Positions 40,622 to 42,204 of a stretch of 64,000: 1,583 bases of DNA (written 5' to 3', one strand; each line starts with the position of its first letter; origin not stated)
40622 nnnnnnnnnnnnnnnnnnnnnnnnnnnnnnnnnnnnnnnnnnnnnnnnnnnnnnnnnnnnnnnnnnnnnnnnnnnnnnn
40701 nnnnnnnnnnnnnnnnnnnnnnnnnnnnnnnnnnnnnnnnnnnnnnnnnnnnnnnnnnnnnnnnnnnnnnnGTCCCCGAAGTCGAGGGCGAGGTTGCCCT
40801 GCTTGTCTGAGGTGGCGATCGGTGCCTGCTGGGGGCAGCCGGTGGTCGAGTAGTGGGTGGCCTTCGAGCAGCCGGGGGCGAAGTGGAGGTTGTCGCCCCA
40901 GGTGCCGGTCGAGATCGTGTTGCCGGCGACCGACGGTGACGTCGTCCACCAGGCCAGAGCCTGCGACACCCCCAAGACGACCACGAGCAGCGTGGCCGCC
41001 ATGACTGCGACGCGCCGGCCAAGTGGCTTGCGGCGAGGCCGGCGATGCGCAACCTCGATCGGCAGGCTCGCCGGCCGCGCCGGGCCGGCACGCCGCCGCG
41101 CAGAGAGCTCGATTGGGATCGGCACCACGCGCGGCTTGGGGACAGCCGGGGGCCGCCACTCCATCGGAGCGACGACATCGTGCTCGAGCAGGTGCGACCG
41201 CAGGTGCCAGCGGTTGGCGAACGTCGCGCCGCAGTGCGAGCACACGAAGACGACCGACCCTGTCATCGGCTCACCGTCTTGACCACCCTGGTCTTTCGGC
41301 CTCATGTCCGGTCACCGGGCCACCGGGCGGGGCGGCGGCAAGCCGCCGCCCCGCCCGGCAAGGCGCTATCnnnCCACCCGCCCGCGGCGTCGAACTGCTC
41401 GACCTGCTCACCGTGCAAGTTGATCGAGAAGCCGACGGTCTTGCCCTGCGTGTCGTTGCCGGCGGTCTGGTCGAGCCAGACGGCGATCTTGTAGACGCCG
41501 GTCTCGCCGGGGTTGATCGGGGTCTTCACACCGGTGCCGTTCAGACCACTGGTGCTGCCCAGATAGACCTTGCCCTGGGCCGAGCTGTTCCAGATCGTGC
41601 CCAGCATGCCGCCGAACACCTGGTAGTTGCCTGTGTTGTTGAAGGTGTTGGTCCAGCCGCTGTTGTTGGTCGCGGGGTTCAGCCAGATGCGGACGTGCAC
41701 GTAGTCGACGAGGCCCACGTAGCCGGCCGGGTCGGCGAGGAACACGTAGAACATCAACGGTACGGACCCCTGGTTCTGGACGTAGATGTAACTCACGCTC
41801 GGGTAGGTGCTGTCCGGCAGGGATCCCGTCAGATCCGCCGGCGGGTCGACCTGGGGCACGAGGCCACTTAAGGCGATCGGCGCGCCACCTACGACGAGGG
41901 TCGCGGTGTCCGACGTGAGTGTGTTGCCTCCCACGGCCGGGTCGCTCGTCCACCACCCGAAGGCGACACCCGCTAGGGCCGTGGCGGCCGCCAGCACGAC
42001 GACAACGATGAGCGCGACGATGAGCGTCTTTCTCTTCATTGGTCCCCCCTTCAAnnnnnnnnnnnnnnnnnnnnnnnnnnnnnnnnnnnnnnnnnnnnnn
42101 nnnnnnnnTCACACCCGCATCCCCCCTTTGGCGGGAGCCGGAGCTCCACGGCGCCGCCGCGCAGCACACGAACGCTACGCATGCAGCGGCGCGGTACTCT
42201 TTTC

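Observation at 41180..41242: Textbook eukaryote-type C2H2 zinc finger at the cytoplasmic N-terminus of a bacterial surface repeat protein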

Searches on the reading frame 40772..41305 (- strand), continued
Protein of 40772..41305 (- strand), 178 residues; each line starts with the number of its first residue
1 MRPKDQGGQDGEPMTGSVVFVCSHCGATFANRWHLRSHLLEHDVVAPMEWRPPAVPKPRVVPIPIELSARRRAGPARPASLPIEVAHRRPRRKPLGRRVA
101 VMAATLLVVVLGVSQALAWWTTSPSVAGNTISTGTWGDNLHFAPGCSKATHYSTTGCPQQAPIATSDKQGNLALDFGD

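Call 78: find_encoding_contigs(protein=P0017, flank=6000, max_places=2)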
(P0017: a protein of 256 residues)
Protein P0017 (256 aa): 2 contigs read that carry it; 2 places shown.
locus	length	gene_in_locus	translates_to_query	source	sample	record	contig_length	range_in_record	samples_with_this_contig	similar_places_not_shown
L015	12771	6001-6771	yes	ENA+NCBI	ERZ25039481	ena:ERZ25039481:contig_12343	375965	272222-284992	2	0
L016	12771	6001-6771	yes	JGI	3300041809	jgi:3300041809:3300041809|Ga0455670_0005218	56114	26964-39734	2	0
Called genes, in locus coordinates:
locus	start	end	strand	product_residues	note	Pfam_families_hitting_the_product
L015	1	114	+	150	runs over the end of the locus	PF04828:GFA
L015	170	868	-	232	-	PF03483:B3_4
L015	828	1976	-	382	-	PF01380:SIS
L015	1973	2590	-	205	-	PF12844:HTH_19, PF13560:HTH_31, PF01381:HTH_3, PF13443:HTH_26, PF07883:Cupin_2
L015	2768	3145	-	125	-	-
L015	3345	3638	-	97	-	-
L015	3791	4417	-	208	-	-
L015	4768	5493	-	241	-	PF14329:DUF4386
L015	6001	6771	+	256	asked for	PF17248:DUF5317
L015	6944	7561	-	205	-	PF01872:RibD_C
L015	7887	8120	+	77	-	-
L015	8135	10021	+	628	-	PF03176:MMPL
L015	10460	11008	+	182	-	PF04140:ICMT, PF04191:PEMT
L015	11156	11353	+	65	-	-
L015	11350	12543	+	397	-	PF06081:ArAE_1 (weak), PF13515:FUSC_2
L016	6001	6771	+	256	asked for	PF17248:DUF5317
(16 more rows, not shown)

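Call 83: find_encoding_contigs(protein=P0021, flank=3000, max_places=2)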
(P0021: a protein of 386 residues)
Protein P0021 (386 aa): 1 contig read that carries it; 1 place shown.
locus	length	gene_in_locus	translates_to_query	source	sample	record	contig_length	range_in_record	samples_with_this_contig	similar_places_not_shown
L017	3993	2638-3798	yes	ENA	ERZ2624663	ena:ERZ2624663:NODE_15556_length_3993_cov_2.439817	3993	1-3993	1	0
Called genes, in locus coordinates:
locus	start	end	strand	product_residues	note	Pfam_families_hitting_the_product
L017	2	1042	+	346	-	?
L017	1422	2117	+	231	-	-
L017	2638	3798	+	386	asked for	-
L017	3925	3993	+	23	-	?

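Call 84: find_encoding_contigs(protein=P0033, flank=5000, max_places=2)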
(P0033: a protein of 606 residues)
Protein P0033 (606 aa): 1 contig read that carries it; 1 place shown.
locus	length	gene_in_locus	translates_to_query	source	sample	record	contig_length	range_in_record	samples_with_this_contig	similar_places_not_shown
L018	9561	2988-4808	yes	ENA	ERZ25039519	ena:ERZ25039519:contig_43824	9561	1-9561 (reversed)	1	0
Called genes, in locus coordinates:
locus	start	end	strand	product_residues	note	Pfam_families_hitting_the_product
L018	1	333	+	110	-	?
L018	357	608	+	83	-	-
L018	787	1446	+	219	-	PF00290:Trp_syntA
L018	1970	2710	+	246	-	-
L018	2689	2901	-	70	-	-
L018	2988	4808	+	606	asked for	-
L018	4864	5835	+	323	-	-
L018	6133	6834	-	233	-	PF00753:Lactamase_B, PF23023:Anti-Pycsar_Apyc1 (weak), PF12706:Lactamase_B_2 (weak)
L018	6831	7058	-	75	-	PF06305:LapA_dom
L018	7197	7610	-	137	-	PF01243:PNPOx_N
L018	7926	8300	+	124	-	PF03551:PadR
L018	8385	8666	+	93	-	PF13239:2TM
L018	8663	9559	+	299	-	?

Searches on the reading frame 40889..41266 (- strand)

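Call 6: search_protein_families(library=pfam, proteins=[window:40889-41266:-], max_evalue=1)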
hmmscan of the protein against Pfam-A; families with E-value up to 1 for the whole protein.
seq(126 aa): 6 families
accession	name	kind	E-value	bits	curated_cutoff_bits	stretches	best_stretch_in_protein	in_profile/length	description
PF00096.32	zf-C2H2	-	6.2e-05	23.7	25.2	1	7-29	1-23/23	Zinc finger, C2H2 type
PF13894.12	zf-C2H2_4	-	8.9e-05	23.3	27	1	7-29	1-23/24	C2H2-type zinc finger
PF25412.1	zf-C2H2_ZNF592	-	0.035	14.4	27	1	7-29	7-31/45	ZNF592-like C2H2 zinc finger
PF23107.1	Zf-C2H2_ZNF451_C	-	0.17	12.9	30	1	6-30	2-26/59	Two consecutive Zinc fingers C2H2 type, ZNF451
PF13912.12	zf-C2H2_6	-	0.31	11.5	25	0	6-16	1-11/27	C2H2-type zinc finger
PF12393.13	Dr_adhesin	-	0.79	10.5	25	1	87-103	5-21/21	Dr family adhesin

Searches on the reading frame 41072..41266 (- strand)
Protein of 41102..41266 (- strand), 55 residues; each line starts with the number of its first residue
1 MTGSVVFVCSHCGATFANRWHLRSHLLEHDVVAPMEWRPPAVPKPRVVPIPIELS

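Call 24: search_solved_structures(query=window:41102-41266:-, max_evalue=10, show_alignments=3)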
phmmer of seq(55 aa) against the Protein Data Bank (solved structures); distinct sequences matched with E-value up to 10: 198 (the best 60 are shown).
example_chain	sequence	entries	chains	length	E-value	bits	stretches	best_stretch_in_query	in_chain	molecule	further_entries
5v3g_D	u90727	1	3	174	3.5e-15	58.4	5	2-29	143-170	PR domain zinc finger protein 9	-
2i13_A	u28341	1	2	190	7.2e-15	57.4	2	2-30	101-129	Aart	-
5egb_A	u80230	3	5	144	7.7e-15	57.3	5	2-29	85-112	Histone-lysine N-methyltransferase PRDM9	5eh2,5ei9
6ml2_A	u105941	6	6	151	4.3e-10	42.4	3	3-29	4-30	Zinc finger and BTB domain-containing protein 24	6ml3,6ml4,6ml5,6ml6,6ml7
2dlq_A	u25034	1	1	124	1.1e-08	38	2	5-30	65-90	GLI-Kruppel family member HKR3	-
7txc_E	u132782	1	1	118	3.9e-08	36.3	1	5-36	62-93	Hypermethylated in cancer 2 protein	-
5wjq_D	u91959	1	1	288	4.6e-07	32.9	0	2-36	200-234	Zinc finger protein 568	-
7mc1_A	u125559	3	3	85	8.5e-07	32.1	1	7-35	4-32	Isoform 2 of Zinc finger and BTB domain-containing protein 17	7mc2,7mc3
5yj3_C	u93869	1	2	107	1.5e-06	31.3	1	6-33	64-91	Telomere zinc finger-associated protein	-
2m0d_A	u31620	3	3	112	1.7e-06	31.1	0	3-29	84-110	Zinc finger and BTB domain-containing protein 17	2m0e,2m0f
7eyi_G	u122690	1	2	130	1.8e-06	31.1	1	2-34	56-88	Zinc finger and BTB domain-containing protein 7A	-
5v3m_C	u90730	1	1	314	2.3e-06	30.7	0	2-28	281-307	Zinc finger protein 568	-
7n5w_A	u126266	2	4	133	3e-06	30.3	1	2-34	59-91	Zinc finger and BTB domain-containing protein 7A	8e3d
7n5s_A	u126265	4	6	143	3.6e-06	30.1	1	2-35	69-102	Zinc finger and BTB domain-containing protein 7A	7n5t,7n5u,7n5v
2yt9_A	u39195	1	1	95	3.6e-06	30.1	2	3-33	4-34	zinc finger-containing protein 1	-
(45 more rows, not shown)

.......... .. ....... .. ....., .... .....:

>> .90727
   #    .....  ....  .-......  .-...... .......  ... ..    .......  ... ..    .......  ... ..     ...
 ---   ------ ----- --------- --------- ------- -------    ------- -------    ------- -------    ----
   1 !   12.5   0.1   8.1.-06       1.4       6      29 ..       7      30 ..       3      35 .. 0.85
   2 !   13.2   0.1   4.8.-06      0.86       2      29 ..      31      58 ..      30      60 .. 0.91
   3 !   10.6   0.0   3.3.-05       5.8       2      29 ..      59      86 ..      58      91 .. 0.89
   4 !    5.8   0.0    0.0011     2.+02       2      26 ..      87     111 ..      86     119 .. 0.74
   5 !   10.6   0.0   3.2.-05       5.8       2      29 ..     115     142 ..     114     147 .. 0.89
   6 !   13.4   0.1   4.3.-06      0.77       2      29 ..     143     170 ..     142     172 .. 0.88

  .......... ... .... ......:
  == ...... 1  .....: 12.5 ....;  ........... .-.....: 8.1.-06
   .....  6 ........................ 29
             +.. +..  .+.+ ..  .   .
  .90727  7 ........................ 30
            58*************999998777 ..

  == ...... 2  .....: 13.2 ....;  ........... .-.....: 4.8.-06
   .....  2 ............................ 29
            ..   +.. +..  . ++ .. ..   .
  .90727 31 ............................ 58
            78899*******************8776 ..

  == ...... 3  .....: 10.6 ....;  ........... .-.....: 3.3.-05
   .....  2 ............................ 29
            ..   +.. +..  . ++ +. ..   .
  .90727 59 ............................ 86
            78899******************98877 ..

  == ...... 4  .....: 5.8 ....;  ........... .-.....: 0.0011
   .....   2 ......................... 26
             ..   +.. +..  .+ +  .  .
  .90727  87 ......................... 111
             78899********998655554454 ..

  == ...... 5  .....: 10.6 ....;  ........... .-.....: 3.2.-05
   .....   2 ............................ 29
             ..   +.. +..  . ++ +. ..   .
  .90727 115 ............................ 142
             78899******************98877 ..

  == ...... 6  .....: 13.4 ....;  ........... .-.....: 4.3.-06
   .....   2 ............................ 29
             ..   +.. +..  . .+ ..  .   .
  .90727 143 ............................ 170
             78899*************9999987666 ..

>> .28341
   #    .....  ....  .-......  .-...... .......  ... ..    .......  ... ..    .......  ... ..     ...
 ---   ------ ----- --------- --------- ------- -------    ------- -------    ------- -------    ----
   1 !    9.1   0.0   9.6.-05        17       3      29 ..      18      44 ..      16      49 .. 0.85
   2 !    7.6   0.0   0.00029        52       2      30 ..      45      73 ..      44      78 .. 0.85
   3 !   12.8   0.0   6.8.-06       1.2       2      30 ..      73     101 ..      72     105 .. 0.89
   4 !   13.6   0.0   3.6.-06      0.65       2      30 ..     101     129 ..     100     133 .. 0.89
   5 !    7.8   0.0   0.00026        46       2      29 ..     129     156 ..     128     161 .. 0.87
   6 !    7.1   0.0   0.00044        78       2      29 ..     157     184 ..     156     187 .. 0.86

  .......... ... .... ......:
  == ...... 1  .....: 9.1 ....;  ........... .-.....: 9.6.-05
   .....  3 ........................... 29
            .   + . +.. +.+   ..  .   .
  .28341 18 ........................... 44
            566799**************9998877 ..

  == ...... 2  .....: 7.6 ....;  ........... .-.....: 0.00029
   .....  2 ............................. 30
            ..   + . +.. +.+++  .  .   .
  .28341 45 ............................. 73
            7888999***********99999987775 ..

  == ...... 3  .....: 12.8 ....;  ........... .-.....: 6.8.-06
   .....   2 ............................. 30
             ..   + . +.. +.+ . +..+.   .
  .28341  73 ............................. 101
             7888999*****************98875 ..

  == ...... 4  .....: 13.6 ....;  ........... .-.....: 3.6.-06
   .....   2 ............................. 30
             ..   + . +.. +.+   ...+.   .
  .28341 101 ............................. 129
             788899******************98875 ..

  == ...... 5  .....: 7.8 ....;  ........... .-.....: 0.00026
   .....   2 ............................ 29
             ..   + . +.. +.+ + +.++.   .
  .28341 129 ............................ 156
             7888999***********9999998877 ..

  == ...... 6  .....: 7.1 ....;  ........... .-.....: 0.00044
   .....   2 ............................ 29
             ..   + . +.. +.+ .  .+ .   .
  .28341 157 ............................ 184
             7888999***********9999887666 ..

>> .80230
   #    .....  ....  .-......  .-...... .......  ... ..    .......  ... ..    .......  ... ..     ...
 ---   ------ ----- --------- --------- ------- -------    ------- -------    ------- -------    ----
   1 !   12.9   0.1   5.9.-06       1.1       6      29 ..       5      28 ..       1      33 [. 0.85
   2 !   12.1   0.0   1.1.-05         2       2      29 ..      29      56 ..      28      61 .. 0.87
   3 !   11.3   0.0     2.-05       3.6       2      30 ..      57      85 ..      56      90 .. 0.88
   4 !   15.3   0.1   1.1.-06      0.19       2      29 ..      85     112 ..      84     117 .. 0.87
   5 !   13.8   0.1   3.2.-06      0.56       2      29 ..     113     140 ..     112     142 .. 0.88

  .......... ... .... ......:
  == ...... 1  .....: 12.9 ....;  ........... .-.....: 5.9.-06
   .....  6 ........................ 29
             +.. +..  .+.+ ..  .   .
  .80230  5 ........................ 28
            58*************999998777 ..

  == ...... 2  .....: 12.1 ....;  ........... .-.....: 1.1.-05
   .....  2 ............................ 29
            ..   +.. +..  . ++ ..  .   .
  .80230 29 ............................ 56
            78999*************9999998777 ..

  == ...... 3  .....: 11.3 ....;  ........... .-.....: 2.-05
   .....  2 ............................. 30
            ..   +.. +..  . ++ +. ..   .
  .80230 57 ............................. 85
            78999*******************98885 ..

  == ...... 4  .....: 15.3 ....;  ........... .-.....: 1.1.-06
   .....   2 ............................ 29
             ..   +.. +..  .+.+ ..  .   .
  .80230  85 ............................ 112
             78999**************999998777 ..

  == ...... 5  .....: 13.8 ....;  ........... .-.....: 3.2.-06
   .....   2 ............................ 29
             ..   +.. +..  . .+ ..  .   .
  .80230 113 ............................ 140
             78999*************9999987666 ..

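Call 74: find_homologous_proteins(query=A6, max_evalue=0.001)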
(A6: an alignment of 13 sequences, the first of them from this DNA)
Query A6 (13 sequences): 1021 candidates shared short words with the query, none scored E <= 0.001.

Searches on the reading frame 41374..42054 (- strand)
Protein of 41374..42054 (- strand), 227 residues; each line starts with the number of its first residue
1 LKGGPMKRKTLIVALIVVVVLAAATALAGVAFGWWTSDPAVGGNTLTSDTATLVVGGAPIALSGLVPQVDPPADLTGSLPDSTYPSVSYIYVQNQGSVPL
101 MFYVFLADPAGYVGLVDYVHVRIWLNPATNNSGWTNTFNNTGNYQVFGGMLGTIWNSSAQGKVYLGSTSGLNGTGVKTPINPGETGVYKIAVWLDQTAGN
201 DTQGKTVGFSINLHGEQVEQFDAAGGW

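Call 6: search_protein_families(library=pfam, proteins=[window:41374-42054:-], max_evalue=1)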
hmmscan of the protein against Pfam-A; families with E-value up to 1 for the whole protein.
seq(227 aa): 2 families
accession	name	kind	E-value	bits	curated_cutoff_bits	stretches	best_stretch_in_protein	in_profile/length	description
PF13663.11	DUF4148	-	0.061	14.2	27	1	6-39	1-28/62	Domain of unknown function (DUF4148)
PF25275.1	Golvesin_C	-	0.083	13.4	31.6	1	155-220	22-88/132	Golvesin C-terminal domain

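Call 11: search_protein_families(library=ncbifam, proteins=[window:41374-42054:-], max_evalue=1)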
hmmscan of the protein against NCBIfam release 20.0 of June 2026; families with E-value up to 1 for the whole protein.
seq(227 aa): 2 families
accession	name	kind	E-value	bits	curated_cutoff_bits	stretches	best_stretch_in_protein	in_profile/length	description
NF050099.1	SepX_GlpR_2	exception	0.059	13.3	150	1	7-41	100-134/250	divisome protein SepX/GlpR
NF000780.0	PRK00052.4-1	equivalog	0.25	10.5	547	1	94-129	191-226/327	prolipoprotein diacylglyceryl transferase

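Call 45: search_solved_structures(query=window:41374-42039:-, max_evalue=10, show_alignments=2)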
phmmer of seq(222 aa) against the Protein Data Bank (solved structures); distinct sequences matched with E-value up to 10: 1.
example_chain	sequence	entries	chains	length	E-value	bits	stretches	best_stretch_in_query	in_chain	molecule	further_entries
2a33_A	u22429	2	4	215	0.28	13.7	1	35-80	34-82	hypothetical protein | Uncharacterized protein At2g37210/T2N18.3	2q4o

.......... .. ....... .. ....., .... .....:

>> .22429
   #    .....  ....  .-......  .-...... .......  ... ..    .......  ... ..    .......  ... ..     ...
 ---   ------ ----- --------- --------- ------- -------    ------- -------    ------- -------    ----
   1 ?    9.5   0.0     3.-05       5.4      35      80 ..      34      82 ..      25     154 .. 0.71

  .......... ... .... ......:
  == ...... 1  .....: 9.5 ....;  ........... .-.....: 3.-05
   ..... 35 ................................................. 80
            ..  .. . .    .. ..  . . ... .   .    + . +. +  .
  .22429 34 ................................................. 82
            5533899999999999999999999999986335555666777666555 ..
